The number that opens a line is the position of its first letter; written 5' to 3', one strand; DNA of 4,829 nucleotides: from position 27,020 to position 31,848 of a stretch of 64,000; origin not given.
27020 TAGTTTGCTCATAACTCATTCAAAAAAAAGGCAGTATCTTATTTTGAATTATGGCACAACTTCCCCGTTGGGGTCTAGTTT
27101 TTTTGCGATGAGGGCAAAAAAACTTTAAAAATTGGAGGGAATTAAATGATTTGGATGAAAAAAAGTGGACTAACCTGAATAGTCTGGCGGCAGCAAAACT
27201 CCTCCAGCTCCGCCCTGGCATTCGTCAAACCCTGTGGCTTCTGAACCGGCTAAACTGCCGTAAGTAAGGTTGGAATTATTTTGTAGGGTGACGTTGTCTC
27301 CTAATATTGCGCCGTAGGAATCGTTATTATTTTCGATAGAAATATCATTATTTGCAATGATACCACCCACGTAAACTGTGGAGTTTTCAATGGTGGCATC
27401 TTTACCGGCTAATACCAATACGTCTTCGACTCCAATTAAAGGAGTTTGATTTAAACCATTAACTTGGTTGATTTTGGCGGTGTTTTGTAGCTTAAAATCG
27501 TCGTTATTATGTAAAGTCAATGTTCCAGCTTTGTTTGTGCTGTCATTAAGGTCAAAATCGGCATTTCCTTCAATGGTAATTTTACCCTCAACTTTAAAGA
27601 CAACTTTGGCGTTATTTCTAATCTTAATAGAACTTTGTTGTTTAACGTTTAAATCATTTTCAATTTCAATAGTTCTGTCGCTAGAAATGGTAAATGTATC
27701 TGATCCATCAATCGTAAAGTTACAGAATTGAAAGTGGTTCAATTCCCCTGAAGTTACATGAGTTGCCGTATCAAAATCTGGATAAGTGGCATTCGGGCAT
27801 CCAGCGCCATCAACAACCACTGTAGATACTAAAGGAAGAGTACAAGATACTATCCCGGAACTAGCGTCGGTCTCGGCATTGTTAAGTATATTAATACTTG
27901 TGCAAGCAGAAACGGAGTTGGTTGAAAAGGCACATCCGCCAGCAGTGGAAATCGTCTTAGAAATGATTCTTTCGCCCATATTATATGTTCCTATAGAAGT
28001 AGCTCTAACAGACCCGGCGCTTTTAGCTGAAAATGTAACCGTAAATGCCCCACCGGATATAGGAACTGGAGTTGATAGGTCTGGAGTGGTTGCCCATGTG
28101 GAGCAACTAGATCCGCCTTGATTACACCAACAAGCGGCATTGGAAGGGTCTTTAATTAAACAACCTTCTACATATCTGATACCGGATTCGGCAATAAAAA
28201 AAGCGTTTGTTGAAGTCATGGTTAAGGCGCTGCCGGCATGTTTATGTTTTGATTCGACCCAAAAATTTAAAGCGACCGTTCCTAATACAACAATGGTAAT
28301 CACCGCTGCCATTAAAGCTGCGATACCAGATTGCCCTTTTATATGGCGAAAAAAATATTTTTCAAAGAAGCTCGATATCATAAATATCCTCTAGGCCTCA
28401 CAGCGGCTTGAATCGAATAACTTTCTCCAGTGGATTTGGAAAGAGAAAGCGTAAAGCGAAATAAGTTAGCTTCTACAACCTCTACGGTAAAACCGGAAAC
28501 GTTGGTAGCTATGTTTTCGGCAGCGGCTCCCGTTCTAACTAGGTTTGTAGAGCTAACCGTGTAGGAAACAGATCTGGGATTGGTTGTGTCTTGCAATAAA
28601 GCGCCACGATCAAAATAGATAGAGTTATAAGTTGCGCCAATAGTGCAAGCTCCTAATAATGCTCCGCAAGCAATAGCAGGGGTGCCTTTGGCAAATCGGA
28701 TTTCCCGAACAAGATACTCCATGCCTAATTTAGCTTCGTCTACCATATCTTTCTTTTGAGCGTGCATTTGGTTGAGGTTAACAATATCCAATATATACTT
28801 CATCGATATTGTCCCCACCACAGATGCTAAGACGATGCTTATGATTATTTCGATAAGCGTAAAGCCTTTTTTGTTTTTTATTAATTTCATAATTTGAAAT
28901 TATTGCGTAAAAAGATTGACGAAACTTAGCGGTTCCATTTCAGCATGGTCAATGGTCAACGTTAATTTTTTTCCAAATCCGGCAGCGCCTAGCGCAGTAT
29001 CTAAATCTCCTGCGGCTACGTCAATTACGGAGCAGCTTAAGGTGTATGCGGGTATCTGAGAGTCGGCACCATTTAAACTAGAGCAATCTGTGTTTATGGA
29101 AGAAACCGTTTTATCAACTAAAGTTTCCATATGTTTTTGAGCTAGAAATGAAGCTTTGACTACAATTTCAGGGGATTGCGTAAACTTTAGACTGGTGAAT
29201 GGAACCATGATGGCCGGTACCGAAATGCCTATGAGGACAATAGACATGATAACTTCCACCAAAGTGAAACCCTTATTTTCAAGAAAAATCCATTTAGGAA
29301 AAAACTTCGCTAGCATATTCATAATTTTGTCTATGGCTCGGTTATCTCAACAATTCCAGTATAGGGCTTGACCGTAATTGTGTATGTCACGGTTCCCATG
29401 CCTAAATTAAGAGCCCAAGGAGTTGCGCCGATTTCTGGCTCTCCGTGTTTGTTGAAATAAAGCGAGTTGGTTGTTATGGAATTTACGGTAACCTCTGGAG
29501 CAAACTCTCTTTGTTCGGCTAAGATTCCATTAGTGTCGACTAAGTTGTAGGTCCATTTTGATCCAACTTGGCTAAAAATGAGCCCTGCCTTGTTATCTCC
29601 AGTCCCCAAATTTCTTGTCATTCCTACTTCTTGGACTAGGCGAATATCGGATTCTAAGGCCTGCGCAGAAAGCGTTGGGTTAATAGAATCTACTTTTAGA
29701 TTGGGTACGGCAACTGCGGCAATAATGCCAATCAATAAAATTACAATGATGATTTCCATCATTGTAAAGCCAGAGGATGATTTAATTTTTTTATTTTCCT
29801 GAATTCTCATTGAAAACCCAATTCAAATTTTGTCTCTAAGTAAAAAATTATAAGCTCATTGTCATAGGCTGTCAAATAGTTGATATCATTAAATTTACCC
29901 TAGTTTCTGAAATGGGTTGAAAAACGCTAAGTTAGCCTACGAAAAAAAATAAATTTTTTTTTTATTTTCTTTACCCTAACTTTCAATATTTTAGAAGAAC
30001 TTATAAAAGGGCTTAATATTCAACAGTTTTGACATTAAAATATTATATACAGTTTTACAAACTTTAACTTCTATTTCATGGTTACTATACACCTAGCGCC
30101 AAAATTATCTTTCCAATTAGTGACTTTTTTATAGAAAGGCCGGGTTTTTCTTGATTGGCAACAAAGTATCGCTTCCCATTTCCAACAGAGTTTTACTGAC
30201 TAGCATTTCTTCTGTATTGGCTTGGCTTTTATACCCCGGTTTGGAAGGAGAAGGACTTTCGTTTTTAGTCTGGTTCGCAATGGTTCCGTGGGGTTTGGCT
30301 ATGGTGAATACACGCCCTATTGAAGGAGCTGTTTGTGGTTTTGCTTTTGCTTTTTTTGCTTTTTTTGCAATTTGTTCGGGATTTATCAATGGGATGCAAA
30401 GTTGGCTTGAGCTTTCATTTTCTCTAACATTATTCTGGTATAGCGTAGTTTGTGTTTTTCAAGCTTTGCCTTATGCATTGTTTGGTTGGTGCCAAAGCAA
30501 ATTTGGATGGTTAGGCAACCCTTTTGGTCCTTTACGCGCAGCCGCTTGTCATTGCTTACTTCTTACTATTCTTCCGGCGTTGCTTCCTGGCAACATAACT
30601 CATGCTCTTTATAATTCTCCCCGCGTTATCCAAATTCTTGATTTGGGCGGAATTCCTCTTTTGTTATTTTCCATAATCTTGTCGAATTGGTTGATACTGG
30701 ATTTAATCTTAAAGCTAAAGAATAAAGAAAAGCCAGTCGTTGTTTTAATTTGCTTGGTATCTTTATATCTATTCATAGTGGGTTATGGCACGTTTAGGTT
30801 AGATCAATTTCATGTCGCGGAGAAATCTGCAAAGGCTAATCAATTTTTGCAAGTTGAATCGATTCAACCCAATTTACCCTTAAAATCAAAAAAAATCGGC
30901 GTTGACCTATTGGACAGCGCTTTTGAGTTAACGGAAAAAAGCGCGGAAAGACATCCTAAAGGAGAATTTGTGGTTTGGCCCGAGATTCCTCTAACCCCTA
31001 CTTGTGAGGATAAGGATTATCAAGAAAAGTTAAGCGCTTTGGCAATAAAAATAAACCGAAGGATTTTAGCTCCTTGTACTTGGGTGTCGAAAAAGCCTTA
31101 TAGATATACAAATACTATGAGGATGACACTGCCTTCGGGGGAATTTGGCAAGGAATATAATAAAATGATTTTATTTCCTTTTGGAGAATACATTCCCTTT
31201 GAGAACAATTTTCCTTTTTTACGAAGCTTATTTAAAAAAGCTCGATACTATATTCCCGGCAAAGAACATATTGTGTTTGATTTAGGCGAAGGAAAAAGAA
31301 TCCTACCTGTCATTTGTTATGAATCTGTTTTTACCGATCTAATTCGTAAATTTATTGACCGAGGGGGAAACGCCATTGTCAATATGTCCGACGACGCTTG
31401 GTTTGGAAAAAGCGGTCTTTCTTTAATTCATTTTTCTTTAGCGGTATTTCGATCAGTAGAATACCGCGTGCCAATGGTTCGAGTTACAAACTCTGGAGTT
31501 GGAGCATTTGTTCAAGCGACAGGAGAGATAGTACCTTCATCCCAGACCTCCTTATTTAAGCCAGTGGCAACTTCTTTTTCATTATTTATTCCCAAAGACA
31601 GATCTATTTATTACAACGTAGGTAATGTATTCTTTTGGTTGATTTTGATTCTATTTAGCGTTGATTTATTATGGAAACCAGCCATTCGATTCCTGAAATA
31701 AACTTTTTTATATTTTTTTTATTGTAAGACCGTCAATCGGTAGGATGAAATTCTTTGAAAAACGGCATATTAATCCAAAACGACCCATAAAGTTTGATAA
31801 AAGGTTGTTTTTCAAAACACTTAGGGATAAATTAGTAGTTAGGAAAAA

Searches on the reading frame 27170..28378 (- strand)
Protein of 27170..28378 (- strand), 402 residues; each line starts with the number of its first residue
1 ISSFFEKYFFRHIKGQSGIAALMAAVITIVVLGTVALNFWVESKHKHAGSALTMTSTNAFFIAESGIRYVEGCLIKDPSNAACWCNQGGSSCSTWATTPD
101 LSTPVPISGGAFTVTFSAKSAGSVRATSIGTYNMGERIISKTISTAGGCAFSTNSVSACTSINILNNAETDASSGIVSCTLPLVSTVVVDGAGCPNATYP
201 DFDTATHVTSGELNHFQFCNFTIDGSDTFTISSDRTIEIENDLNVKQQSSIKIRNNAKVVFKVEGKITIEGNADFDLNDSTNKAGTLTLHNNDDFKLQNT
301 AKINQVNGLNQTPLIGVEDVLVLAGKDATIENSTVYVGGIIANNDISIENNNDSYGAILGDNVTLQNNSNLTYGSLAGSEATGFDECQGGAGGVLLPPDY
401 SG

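Call 13: search_protein_families(library=pfam, proteins=[window:27170-28378:-], max_evalue=0.001)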
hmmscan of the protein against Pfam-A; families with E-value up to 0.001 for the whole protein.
window:27170-28378:- (402 aa): 1 family
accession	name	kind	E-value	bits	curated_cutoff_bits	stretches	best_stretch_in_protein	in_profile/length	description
PF23981.1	DUF7305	-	2e-05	25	27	1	256-373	69-178/185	Domain of unknown function (DUF7305)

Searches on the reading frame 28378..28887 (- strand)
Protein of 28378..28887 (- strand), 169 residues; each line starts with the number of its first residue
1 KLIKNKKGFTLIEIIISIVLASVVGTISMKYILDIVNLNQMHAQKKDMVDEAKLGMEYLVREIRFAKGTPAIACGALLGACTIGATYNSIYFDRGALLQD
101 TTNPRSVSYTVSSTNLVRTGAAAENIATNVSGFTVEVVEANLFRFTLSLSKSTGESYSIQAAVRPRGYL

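Call 13: search_protein_families(library=pfam, proteins=[window:28378-28887:-], max_evalue=0.001)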
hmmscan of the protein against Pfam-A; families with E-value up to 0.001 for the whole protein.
window:28378-28887:- (169 aa): 1 family
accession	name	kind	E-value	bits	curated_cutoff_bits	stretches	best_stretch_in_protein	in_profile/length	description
PF07963.17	N_methyl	-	4.3e-07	29.7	21.2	1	4-28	2-26/27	Prokaryotic N-terminal methylation motif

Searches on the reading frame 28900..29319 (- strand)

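Call 13: search_protein_families(library=pfam, proteins=[window:28900-29319:-], max_evalue=0.001)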
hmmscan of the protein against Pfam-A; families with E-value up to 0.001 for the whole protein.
window:28900-29319:- (139 aa): 1 family
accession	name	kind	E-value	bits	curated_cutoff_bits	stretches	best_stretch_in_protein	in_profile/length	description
PF07963.17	N_methyl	-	2.4e-05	24.2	21.2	1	15-33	4-22/27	Prokaryotic N-terminal methylation motif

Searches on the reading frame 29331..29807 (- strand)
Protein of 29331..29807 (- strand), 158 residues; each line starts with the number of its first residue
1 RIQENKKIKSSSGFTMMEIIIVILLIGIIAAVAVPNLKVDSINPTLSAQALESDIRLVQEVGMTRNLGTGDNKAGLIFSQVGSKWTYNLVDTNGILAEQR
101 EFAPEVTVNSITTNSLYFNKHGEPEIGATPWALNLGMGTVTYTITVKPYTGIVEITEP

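Call 13: search_protein_families(library=pfam, proteins=[window:29331-29807:-], max_evalue=0.001)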
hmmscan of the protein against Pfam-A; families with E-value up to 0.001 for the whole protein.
window:29331-29807:- (158 aa): 1 family
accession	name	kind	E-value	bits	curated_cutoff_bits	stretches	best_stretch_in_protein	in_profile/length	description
PF07963.17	N_methyl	-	0.00017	21.5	21.2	1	9-33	2-26/27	Prokaryotic N-terminal methylation motif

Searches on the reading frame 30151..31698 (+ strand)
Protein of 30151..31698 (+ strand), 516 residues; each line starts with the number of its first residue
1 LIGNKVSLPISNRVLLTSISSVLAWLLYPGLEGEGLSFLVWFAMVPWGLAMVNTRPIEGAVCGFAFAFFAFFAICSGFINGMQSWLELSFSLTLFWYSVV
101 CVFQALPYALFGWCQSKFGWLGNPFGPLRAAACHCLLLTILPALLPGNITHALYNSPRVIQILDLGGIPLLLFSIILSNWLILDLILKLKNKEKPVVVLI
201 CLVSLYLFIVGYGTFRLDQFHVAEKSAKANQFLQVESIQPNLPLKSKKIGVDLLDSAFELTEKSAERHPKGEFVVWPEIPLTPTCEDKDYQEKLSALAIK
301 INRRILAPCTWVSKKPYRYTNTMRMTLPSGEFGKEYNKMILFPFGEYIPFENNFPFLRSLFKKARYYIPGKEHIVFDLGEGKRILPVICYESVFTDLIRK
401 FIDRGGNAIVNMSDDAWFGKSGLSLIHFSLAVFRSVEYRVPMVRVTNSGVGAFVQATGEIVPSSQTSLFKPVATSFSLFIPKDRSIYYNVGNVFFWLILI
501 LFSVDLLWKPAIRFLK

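Call 13: search_protein_families(library=pfam, proteins=[window:30151-31698:+], max_evalue=0.001)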
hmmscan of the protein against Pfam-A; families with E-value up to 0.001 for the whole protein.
window:30151-31698:+ (516 aa): 2 families
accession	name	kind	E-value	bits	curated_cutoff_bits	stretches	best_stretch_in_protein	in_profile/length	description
PF00795.27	CN_hydrolase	-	2.3e-13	50.5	23.2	1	265-461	28-231/256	Carbon-nitrogen hydrolase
PF20154.4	LNT_N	-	0.00017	22.3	27.1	1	23-181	4-159/159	Apolipoprotein N-acyltransferase N-terminal domain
